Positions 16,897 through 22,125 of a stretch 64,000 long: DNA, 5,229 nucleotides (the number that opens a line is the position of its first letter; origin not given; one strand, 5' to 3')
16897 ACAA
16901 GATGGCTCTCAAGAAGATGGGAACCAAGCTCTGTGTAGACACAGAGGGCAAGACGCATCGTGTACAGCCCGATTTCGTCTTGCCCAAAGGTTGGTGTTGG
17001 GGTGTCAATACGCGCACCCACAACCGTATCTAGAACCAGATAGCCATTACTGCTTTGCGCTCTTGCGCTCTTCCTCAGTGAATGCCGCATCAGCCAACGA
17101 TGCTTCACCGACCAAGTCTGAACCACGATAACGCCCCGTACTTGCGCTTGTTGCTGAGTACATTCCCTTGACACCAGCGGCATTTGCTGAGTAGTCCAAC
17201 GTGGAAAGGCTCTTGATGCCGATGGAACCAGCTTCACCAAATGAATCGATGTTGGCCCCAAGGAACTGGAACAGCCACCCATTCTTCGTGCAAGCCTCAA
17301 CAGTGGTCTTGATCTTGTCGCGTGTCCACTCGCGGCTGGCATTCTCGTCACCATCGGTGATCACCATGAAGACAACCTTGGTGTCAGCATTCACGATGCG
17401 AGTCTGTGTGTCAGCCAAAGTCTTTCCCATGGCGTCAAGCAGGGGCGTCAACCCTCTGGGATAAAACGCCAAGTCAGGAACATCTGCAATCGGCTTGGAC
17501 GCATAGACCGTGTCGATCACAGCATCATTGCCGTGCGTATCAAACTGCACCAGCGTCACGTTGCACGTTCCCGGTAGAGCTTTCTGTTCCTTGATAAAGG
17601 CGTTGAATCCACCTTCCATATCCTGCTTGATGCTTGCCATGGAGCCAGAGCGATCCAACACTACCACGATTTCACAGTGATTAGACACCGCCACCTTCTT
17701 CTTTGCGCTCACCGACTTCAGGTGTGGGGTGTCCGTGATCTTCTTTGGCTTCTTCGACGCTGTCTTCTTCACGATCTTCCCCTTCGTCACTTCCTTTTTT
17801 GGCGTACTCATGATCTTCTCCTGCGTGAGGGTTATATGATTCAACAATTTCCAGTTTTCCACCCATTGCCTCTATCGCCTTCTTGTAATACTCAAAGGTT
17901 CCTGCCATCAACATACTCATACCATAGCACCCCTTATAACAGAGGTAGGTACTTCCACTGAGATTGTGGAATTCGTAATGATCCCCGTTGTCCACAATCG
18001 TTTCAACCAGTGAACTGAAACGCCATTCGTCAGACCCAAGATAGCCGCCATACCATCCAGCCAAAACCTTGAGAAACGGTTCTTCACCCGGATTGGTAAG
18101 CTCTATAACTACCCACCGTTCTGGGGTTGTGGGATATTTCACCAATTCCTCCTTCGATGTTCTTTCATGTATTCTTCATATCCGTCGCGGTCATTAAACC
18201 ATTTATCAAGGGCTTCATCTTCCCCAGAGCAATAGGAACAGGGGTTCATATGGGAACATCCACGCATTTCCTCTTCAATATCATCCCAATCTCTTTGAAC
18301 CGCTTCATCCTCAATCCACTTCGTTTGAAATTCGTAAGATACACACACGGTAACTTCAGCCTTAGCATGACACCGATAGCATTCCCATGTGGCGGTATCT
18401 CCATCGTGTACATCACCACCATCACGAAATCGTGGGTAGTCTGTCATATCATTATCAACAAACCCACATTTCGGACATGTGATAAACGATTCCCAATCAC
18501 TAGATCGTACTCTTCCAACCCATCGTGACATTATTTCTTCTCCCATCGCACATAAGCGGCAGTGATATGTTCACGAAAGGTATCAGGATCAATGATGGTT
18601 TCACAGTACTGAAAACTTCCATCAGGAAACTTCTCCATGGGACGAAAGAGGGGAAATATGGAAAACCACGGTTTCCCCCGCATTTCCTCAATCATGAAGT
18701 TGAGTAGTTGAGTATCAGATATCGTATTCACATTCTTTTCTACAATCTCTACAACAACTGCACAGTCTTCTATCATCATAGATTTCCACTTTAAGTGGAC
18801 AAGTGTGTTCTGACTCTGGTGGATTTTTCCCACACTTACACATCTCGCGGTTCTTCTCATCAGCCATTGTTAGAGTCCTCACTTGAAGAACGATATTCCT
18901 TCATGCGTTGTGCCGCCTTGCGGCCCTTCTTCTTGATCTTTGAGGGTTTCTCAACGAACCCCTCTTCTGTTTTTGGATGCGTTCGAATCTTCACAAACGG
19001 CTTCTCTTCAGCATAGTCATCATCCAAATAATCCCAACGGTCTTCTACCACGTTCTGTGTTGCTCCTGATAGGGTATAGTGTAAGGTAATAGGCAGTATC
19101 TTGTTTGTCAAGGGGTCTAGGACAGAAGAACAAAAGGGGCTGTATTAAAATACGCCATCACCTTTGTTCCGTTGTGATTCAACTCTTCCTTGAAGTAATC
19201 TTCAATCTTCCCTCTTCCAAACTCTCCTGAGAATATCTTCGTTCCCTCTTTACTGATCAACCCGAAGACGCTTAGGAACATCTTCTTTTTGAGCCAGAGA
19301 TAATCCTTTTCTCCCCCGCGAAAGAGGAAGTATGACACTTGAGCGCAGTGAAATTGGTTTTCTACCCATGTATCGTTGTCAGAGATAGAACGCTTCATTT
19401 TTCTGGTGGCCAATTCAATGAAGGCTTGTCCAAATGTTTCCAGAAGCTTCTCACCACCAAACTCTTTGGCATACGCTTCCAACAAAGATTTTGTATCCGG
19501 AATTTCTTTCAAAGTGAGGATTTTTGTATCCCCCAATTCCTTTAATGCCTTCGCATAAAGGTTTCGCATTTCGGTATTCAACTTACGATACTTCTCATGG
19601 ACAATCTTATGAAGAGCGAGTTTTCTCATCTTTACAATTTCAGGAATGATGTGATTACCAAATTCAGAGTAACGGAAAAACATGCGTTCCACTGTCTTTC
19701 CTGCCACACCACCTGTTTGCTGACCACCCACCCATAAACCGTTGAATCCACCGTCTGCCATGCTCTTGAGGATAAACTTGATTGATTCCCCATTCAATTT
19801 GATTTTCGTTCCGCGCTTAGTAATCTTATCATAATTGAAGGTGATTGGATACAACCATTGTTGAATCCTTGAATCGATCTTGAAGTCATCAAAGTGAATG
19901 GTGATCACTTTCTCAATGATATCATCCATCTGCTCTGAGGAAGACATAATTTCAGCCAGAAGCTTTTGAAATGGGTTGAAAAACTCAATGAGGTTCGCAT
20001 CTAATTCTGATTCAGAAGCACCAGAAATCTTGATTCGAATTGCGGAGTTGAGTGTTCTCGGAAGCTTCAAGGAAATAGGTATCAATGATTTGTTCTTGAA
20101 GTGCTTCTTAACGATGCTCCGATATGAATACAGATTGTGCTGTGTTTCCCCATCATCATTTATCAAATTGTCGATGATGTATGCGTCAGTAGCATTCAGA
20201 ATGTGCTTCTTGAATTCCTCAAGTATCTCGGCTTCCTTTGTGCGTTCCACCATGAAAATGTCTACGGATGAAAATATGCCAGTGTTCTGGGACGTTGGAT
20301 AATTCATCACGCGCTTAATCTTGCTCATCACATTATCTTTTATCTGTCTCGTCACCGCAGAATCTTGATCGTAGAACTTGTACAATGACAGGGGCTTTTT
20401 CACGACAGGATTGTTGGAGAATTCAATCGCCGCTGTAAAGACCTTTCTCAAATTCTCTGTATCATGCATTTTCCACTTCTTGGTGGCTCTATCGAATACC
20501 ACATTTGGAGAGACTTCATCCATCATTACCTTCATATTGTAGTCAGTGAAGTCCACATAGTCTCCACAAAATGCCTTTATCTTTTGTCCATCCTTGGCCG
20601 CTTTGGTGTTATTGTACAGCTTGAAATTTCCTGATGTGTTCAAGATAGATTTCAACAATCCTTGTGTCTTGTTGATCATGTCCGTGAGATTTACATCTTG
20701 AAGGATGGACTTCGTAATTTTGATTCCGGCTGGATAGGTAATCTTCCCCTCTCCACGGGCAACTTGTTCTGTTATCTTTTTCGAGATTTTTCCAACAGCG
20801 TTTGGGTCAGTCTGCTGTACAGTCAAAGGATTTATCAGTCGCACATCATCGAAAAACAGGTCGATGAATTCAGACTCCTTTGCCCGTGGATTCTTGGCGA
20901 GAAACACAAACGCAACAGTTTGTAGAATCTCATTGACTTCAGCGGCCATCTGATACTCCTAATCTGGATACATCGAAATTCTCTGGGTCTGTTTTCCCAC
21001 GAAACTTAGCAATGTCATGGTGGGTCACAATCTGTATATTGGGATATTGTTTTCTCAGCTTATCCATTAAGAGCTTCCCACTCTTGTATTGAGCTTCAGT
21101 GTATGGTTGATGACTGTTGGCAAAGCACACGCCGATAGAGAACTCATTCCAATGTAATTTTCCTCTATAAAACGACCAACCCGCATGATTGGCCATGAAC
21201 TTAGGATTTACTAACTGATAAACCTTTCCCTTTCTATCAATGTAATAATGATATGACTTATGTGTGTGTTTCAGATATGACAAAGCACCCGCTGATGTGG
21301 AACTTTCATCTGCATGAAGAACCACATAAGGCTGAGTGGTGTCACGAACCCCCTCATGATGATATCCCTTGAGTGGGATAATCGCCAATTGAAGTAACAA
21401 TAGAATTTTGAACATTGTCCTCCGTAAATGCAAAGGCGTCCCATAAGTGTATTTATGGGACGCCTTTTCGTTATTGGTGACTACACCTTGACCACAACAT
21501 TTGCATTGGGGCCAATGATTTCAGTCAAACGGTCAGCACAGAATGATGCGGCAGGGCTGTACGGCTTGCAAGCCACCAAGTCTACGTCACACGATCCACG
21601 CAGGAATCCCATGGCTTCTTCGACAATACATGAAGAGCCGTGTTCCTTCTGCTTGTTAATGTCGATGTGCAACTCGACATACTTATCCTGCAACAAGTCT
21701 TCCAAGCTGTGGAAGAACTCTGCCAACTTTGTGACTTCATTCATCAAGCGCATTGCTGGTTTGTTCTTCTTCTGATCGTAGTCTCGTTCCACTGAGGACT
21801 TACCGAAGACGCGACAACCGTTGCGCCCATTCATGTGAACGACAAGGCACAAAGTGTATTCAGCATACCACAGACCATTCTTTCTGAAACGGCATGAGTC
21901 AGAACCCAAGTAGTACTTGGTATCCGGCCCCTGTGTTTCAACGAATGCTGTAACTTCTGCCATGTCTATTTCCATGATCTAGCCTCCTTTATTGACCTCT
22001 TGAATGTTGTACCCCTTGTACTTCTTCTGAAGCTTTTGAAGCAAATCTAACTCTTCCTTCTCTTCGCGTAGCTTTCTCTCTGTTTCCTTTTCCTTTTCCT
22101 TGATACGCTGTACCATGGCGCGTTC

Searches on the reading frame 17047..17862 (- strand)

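Call 53: search_protein_families(library=phrogs, proteins=[window:17047-17862:-])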
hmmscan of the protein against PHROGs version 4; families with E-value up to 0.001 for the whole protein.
window:17047-17862:- (271 aa): 3 families
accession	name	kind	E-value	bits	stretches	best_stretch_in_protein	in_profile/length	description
phrog_7371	-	unknown function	3.9e-61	207.2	1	60-269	4-203/204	-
phrog_26613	-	unknown function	1.2e-09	39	1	63-200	13-159/345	-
phrog_5359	-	unknown function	0.0004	21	0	51-182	16-160/229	-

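Call 77: search_protein_families(library=pfam, max_evalue=0.01, proteins=[window:17047-17862:-])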
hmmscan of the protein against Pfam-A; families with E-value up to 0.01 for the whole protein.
window:17047-17862:- (271 aa): 3 families
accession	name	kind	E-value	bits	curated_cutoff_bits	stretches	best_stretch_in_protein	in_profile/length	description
PF05762.20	VWA_CoxE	-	0.00013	21.9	26.4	1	60-197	54-185/222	VWA domain containing CoxE-like protein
PF00092.34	VWA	-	0.0005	20.8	23.8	1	65-196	2-132/174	von Willebrand factor type A domain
PF13519.12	VWA_2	-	0.0011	20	27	1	65-171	1-106/107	von Willebrand factor type A domain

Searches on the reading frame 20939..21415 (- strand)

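Call 58: search_protein_families(library=pfam, max_evalue=0.01, proteins=[window:20939-21415:-])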
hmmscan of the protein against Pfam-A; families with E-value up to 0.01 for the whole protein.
window:20939-21415:- (158 aa): 1 family
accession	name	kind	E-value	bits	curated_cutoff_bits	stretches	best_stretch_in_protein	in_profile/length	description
PF01510.30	Amidase_2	-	1.1e-23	84.5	26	1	29-145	6-130/131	N-acetylmuramoyl-L-alanine amidase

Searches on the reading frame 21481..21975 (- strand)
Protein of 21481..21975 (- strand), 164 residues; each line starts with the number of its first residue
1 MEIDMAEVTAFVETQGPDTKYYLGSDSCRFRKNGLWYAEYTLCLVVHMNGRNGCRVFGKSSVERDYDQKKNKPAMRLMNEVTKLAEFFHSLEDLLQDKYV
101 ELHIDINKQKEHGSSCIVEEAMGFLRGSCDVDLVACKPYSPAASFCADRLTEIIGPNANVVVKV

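Call 53: search_protein_families(library=phrogs, proteins=[window:21481-21975:-])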
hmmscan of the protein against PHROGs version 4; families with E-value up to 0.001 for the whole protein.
window:21481-21975:- (164 aa): 1 family
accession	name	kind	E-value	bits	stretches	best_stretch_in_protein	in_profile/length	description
phrog_11311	-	unknown function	2.3e-38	132.7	1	3-151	2-145/164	-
